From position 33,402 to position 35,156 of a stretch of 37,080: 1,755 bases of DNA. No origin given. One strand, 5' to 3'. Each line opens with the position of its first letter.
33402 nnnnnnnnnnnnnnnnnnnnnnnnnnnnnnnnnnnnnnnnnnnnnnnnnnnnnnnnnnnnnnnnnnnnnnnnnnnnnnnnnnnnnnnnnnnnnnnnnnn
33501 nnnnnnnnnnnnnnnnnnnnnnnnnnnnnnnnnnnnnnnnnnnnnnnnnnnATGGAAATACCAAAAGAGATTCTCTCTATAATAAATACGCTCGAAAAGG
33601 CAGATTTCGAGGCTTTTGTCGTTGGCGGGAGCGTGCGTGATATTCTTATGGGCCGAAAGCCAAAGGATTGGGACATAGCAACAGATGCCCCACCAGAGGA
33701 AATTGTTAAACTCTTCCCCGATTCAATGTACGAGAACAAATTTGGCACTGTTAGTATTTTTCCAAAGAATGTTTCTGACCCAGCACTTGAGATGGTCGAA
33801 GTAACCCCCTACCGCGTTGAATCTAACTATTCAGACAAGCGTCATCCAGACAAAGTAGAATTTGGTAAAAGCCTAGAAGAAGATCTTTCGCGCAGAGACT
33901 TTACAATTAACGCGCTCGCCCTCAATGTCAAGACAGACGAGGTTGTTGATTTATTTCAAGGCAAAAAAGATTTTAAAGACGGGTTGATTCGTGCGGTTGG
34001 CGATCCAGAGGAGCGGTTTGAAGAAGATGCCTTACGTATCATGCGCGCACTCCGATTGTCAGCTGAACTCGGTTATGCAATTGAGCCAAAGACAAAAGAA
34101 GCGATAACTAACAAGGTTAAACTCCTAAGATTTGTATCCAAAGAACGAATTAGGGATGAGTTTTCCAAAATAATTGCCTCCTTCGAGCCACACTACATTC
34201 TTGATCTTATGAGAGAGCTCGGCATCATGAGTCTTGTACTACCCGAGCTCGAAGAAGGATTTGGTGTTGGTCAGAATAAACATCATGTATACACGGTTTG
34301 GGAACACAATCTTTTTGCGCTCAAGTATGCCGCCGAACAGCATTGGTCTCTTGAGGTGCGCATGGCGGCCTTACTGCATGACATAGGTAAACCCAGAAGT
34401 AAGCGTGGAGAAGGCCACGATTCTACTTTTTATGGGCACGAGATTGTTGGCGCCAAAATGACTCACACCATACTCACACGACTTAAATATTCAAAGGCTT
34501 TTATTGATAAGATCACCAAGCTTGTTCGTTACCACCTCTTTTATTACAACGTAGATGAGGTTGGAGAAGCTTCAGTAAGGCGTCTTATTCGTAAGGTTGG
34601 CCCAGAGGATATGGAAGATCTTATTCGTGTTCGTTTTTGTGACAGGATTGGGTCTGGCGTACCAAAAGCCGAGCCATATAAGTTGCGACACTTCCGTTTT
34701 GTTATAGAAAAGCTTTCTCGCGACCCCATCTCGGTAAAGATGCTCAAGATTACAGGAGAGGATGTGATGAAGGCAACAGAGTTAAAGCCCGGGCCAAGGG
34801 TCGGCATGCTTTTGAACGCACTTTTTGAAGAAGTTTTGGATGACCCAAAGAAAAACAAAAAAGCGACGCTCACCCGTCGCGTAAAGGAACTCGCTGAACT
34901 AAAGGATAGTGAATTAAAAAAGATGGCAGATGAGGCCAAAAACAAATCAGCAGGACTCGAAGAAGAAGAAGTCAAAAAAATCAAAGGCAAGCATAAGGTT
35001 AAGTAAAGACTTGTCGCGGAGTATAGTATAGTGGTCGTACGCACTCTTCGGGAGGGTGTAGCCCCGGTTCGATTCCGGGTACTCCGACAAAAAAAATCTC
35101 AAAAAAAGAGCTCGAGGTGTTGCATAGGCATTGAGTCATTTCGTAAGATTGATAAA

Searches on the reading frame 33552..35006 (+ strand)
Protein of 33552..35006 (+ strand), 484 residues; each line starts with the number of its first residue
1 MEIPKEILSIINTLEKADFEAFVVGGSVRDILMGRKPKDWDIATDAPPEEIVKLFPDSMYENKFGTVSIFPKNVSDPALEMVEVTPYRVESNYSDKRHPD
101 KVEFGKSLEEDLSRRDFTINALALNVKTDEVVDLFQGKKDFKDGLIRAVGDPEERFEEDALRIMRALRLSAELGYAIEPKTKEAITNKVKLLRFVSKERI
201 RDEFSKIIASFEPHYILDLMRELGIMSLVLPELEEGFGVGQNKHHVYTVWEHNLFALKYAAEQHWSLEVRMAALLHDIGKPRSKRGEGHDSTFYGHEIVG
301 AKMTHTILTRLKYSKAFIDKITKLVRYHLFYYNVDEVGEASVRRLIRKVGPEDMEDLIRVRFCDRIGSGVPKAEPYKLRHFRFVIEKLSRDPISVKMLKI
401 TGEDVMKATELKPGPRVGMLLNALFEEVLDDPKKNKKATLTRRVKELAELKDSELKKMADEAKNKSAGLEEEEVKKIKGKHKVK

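Call 7: search_protein_families(library=pfam, proteins=[window:33552-35006:+], max_evalue=0.1)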
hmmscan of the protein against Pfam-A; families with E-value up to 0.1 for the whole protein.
window:33552-35006:+ (484 aa): 4 families
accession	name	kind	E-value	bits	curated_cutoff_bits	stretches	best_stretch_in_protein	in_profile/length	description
PF01743.26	PolyA_pol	-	3.5e-37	128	23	1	21-147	1-126/126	Poly A polymerase head domain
PF12627.12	PolyA_pol_RNAbd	-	2.7e-17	62.7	22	1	174-235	1-62/64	Probable RNA and SrmB- binding site of polymerase A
PF01966.28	HD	-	1.2e-11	45.3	22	1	249-344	1-93/116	HD domain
PF13735.12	tRNA_NucTran2_2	-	2.9e-09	37.5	27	1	304-441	24-146/149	tRNA nucleotidyltransferase domain 2 putative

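Call 46: find_related_loci(query=window:33552-35006:+, collection=metagenome_contigs, flank=8000)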
Query window:33552-35006:+ (484 aa) in metagenome_contigs; peptide patterns used: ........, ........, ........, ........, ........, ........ (x = any residue, [..] = any of these).
600 stretches matched a pattern (row limit reached: there are more); 527 encode a relative of the query (tblastn E <= 1e-3); the best 80 are kept; 80 distinct loci.
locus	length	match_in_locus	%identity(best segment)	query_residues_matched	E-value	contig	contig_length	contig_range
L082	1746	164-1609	77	3-484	0e+0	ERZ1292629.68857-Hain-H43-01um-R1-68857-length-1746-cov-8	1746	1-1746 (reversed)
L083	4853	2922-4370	75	2-484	0e+0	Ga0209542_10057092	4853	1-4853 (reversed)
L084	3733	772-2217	75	3-484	0e+0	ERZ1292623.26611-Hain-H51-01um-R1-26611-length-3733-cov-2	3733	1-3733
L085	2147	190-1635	74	3-484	0e+0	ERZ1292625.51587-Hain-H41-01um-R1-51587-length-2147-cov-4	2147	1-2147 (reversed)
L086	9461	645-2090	77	3-484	0e+0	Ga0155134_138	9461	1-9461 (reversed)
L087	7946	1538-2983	77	3-484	0e+0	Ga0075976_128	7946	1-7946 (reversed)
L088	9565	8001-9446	74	3-484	0e+0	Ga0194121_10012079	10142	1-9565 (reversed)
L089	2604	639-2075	63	3-484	0e+0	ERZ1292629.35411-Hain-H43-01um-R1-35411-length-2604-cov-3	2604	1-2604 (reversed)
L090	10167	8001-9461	64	1-484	0e+0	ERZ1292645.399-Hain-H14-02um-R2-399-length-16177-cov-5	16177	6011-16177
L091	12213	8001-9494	61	3-484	0e+0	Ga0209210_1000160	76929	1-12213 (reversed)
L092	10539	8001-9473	62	3-484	0e+0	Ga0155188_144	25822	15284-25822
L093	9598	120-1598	62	3-484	0e+0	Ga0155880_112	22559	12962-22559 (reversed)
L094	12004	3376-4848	62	3-484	0e+0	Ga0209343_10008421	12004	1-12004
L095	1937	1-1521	60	4-484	0e+0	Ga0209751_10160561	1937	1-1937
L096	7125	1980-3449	61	1-484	0e+0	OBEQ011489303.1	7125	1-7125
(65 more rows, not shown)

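Call 72: find_homologous_proteins(query=A1, max_evalue=0.01)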
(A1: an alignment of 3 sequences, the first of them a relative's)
Query A1 (3 sequences) (362 aa, profile of the alignment): 10 proteins with E <= 0.01 among 8000 candidates.
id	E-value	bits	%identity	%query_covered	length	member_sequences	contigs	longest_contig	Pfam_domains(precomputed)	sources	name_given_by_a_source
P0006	3.5e-198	676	55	100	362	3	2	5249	-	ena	-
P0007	1.1e-189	648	100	100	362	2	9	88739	-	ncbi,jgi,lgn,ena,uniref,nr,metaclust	ncbi:MAG: hypothetical protein A3J55_03590 [Candidatus Ryanbacteria bacterium RIFCSPHIGHO2_02_FULL_4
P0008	4.0e-146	505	50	100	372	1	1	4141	-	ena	-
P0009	5.7e-134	465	59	100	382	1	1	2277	-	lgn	-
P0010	1.0e-129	451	57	100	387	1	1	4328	-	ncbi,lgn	-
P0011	2.9e-114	400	72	70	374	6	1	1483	-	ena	-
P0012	1.3e-110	388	30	59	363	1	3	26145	-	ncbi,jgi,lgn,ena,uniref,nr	ncbi:MAG: hypothetical protein COU46_02275 [Candidatus Niyogibacteria bacterium CG10_big_fil_rev_8_2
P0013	7.7e-110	385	69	72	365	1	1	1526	-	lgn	-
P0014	5.4e-56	208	73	43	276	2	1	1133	-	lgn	-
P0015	6.8e-35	139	74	36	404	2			-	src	-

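Call 75: find_encoding_contigs(protein=P0007, flank=6000, max_places=3)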
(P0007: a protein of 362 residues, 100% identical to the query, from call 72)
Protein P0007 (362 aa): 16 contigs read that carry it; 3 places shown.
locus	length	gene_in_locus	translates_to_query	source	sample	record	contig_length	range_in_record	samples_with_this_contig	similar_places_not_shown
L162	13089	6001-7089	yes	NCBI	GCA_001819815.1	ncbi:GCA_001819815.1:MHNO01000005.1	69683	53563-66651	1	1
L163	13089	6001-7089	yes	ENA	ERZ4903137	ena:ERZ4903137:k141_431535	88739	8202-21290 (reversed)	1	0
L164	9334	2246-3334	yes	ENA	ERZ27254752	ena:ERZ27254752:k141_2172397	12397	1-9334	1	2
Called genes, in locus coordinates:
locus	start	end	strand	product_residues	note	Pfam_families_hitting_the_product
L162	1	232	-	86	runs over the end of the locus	PF15738:YafQ_toxin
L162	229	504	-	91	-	PF19891:DUF6364 (faint)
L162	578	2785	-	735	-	PF01138:RNase_PH, PF03725:RNase_PH_C (weak), PF01138:RNase_PH, PF00013:KH_1, PF00575:S1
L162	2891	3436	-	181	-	PF01936:NYN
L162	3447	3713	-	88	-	PF00312:Ribosomal_S15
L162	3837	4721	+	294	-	PF02899:Phage_int_SAM_1, PF13102:Phage_int_SAM_5 (weak), PF13495:Phage_int_SAM_4, PF00589:Phage_integrase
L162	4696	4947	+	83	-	-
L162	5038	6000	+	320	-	PF01145:Band_7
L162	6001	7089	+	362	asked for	-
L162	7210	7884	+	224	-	-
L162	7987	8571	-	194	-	-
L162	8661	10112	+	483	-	PF01743:PolyA_pol, PF12627:PolyA_pol_RNAbd, PF01966:HD, PF13735:tRNA_NucTran2_2 (weak)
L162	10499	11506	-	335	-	-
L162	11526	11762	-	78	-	-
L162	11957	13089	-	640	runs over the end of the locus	-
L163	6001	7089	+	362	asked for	-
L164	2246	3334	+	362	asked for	-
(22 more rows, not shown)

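Call 85: search_protein_families(library=pfam, alignment_id=A3, max_evalue=1)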
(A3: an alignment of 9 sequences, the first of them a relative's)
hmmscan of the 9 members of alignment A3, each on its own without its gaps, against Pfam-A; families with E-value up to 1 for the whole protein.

A. member 1, P0007 (362 aa): 0 families

B. families by the number of members that match (of 9 scanned): 5 families
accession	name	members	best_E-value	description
PF11190.13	DUF2976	2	0.016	Protein of unknown function (DUF2976)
PF02271.21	UCR_14kD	1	0.028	Ubiquinol-cytochrome C reductase complex 14kD subunit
PF07725.18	LRR_3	1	0.14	Leucine Rich Repeat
PF14715.11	FixP_N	1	0.19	N-terminal domain of cytochrome oxidase-cbb3, FixP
PF13567.11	DUF4131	1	0.42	Domain of unknown function (DUF4131)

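Call 86: search_solved_structures(query=A3, max_evalue=10)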
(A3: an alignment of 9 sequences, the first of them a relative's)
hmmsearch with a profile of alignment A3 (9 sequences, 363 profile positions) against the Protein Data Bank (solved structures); distinct sequences matched with E-value up to 10: 4.
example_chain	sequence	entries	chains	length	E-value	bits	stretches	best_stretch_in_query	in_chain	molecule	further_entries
9bhb_A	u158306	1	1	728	0.65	12.3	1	140-289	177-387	Erythrocyte membrane protein 1, PfEMP1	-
6hiv_Cq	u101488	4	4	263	0.73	12.1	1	1-70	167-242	ms42 | Superoxide dismutase, putative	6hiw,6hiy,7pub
3viq_A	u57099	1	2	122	0.88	11.8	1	200-241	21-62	Swi5-dependent recombination DNA repair protein 1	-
6b0x_a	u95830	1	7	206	1.1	11.5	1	204-308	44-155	Scaffold protein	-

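Call 101: search_solved_structures(query=A2, max_evalue=0.1)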
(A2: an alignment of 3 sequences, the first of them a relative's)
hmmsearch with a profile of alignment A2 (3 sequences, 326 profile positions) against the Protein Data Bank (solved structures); distinct sequences matched with E-value up to 0.1: 21.
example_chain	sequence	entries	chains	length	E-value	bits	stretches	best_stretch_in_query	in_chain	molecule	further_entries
9wmj_A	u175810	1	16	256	7.6e-12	47.9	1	75-253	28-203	Stomatin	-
9wkz_A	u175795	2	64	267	8.5e-12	47.8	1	75-253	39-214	Stomatin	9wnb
9z7u_F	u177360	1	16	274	9.4e-12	47.6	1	75-253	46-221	Stomatin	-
9oh9_A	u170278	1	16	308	1.3e-11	47.2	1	75-253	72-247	Stomatin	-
9zd2_F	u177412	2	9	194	5.4e-11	45.2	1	75-226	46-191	Stomatin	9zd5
8z5g_A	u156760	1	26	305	1.1e-07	34.3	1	69-233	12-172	Protein QmcA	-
7wh3_A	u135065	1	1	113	3e-07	32.8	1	114-227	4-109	Stomatin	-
9l3g_a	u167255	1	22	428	3.9e-07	32.5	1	98-231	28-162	Flotillin-2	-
4fvf_A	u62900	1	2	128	9e-07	31.3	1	114-228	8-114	Stomatin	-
4fvj_A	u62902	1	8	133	9.3e-07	31.2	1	114-228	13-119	Stomatin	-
4fvg_A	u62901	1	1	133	1.1e-06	30.9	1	115-228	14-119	Stomatin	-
9bq2_A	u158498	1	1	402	5.3e-06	28.7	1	98-231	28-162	Flotillin-2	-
3bk6_A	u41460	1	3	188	6.9e-05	25.1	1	121-256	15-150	PH stomatin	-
9bq2_B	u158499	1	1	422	0.00013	24.1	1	98-248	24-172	Flotillin-1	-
9l3g_A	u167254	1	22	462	0.00016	23.9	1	98-248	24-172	Flotillin-1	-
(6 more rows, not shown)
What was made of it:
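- Closest known: QmcA. Same: The relatives' slot SPFH proteins match stomatin and QmcA (call 101).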
